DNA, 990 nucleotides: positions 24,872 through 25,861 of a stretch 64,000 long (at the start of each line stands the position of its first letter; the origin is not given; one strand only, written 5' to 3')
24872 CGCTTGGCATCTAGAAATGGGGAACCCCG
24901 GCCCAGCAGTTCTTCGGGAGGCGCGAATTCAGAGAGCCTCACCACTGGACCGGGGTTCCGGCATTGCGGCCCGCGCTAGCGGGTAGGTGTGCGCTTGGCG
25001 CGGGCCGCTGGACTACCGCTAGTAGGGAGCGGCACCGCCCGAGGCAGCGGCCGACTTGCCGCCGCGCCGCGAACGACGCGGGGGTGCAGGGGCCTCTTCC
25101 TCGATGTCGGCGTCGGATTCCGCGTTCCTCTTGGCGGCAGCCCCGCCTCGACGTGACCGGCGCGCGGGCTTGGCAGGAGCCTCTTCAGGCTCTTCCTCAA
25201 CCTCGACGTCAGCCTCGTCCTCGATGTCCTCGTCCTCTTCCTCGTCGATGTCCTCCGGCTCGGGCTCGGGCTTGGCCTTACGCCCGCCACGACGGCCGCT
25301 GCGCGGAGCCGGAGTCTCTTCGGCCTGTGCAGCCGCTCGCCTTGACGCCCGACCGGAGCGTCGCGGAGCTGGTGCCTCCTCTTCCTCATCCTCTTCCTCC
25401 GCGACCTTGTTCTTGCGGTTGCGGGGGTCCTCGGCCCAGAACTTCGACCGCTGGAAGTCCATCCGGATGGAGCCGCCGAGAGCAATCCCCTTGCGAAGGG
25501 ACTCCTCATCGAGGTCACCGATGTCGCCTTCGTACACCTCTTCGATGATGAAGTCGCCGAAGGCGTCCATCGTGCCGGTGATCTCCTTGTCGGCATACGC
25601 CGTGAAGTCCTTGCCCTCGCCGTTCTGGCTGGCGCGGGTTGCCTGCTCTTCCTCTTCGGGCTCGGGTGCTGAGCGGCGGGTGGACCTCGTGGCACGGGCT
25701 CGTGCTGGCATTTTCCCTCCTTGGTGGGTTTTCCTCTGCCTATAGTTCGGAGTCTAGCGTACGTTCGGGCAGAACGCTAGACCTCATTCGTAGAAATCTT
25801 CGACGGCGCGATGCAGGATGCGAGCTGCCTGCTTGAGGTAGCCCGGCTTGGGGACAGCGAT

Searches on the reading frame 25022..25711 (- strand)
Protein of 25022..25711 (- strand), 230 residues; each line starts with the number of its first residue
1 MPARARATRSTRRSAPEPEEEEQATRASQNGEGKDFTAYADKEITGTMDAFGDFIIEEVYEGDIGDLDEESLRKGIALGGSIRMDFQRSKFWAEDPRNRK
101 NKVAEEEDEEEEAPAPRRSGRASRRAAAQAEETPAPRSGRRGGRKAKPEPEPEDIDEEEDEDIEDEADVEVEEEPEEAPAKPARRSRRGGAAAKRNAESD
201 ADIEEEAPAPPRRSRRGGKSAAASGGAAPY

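Call 4: search_protein_families(library=pfam, proteins=[window:25022-25711:-], max_evalue=1)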
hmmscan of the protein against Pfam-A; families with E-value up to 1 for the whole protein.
window:25022-25711:- (230 aa): 0 families

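Call 5: search_protein_families(library=phrogs, proteins=[window:25022-25711:-], max_evalue=1)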
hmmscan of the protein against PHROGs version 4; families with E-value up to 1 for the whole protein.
window:25022-25711:- (230 aa): 2 families
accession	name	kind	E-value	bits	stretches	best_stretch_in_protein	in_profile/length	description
phrog_34140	-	unknown function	7.5e-06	27.1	2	164-225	115-179/196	-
phrog_20596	-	unknown function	0.0042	18.2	1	32-196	7-146/211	-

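Call 35: search_dna_similar(query=window:25022-25711:-, collection=phages, mode=protein, max_rows=15, max_evalue=0.01)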
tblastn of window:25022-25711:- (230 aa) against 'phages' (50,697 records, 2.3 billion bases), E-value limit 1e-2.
No match.

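Call 46: search_protein_families(library=phrogs, alignment_id=A4, max_evalue=0.001)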
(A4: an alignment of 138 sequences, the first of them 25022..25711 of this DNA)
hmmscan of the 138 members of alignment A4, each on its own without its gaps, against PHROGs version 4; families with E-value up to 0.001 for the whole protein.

A. member 1, window:25022-25711:- (230 aa): 1 family
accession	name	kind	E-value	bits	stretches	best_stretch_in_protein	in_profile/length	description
phrog_34140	-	unknown function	7.5e-06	27.1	1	164-225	115-179/196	-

B. families by the number of members that match (of 138 scanned): 9 families
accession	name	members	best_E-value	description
phrog_20596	-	97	7.4e-16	-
phrog_34140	-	93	2.2e-19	-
phrog_10024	-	4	2e-06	-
phrog_3724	-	3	8.7e-06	-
phrog_15004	-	2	3.3e-06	single strand DNA binding protein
phrog_30618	-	2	3.4e-06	-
phrog_20988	-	1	1.4e-05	ATPase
phrog_38529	-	1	0.00066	-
phrog_10064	-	1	0.00079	-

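Call 96: search_protein_families(library=ncbifam, proteins=[window:25022-25711:-], max_evalue=0.1)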
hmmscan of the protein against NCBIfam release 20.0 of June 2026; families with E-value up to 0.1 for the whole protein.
window:25022-25711:- (230 aa): 0 families
